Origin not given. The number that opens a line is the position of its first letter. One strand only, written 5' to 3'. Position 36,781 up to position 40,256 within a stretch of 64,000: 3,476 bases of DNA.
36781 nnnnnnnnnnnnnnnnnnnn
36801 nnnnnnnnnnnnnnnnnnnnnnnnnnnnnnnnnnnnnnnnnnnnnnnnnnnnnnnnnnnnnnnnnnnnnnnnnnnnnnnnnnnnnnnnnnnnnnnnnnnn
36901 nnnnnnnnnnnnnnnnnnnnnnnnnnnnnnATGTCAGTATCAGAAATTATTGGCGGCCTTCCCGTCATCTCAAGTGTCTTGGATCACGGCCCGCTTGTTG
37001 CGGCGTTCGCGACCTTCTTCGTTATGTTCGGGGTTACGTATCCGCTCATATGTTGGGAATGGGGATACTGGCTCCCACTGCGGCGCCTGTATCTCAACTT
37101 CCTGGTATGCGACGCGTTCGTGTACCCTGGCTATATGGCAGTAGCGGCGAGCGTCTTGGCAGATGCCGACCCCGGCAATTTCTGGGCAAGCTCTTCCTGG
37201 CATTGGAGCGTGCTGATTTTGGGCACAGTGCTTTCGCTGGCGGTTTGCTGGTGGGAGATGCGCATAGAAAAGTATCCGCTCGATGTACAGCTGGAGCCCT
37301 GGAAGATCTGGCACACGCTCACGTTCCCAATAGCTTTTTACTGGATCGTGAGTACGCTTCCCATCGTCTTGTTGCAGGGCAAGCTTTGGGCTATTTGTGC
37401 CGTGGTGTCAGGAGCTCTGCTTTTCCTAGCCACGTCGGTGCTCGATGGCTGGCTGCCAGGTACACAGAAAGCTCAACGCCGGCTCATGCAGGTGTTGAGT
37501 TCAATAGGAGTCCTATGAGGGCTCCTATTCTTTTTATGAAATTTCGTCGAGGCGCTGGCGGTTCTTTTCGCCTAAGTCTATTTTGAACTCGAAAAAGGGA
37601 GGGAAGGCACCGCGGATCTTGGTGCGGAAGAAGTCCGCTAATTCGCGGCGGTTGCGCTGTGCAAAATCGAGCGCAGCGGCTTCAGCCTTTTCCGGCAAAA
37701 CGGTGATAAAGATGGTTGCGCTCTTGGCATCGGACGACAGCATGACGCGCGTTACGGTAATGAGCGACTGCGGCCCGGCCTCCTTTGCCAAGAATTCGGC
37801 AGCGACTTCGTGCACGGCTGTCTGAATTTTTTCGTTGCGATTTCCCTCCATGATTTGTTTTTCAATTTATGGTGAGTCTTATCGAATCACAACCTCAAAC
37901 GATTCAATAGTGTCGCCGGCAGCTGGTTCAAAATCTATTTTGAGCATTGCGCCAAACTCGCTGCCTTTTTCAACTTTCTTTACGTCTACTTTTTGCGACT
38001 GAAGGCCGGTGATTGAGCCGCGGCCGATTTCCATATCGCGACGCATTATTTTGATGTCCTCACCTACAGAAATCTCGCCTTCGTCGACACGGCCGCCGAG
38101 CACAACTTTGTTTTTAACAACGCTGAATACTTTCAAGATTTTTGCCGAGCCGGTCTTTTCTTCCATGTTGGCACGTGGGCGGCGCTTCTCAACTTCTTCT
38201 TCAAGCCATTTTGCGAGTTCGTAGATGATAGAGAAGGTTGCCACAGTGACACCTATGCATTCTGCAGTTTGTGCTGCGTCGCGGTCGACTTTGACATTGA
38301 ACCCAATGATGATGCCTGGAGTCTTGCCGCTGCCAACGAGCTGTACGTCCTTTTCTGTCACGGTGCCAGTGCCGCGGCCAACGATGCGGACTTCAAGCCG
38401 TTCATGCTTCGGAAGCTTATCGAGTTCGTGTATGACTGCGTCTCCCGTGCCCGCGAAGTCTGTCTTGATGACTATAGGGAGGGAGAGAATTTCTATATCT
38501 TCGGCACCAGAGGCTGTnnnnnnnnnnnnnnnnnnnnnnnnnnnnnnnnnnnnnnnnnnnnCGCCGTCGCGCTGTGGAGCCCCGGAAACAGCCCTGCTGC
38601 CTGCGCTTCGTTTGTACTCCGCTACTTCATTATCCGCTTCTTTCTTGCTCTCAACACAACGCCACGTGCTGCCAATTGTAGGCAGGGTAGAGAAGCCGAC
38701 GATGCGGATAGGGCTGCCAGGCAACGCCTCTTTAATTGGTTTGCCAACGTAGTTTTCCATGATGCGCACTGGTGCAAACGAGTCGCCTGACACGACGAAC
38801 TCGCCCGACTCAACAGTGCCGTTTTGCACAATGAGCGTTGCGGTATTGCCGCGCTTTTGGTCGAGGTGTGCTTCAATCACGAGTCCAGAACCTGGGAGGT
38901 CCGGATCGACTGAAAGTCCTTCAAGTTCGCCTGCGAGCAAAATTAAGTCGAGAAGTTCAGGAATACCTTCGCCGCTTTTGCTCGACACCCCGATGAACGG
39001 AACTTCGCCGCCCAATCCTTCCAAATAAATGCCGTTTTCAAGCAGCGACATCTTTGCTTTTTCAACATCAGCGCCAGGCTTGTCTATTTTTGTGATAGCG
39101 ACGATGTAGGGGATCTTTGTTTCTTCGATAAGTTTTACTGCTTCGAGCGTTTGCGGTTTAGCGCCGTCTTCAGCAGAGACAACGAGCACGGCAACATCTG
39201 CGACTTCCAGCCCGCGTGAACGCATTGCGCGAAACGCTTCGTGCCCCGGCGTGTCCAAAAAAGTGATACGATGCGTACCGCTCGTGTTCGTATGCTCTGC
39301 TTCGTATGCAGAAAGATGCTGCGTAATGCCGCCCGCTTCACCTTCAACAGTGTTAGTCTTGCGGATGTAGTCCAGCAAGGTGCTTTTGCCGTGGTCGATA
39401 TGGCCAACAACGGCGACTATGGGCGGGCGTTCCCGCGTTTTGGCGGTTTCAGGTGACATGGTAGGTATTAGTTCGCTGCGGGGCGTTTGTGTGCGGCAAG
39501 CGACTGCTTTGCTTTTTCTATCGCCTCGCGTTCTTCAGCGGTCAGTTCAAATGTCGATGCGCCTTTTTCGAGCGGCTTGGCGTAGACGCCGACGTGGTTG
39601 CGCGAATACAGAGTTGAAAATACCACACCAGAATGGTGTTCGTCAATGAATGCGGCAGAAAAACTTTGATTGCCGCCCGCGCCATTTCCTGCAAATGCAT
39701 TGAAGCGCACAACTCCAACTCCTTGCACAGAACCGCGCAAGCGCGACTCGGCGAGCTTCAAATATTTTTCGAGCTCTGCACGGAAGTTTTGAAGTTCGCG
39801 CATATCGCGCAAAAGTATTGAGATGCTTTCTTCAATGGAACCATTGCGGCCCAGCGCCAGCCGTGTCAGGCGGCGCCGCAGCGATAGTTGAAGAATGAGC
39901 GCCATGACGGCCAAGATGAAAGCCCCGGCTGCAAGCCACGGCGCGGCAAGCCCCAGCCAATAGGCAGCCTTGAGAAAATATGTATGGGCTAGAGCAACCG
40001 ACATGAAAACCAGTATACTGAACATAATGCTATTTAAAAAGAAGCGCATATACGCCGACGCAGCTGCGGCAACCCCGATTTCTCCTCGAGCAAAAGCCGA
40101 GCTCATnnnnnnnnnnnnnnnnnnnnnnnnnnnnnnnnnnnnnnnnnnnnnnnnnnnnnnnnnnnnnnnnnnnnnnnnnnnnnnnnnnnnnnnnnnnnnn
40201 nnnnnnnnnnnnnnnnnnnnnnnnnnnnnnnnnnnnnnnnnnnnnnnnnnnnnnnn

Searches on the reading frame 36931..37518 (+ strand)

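Call 3: search_protein_families(library=pfam, proteins=[window:36931-37518:+], max_evalue=1)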
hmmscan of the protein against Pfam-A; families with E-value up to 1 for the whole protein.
window:36931-37518:+ (195 aa): 1 family
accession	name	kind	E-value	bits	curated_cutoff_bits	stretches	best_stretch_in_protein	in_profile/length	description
PF15591.11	Imm31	-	0.0013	19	25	1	135-161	4-30/73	Immunity protein 31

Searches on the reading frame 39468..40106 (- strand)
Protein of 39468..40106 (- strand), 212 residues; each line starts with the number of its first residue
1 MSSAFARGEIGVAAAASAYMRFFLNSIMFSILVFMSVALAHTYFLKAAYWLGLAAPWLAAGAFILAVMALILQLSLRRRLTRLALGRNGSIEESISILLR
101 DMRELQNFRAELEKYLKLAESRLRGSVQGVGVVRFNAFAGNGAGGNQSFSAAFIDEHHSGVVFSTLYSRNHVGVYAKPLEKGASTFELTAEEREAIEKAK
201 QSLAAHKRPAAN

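Call 29: search_protein_families(library=pfam, proteins=[window:39468-40106:-], max_evalue=0.001)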
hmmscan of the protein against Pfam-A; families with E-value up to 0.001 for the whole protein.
window:39468-40106:- (212 aa): 1 family
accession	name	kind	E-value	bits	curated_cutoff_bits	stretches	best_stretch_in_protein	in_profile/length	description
PF14584.11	DUF4446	-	6.8e-31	107.7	27.4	1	62-199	13-149/150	Protein of unknown function (DUF4446)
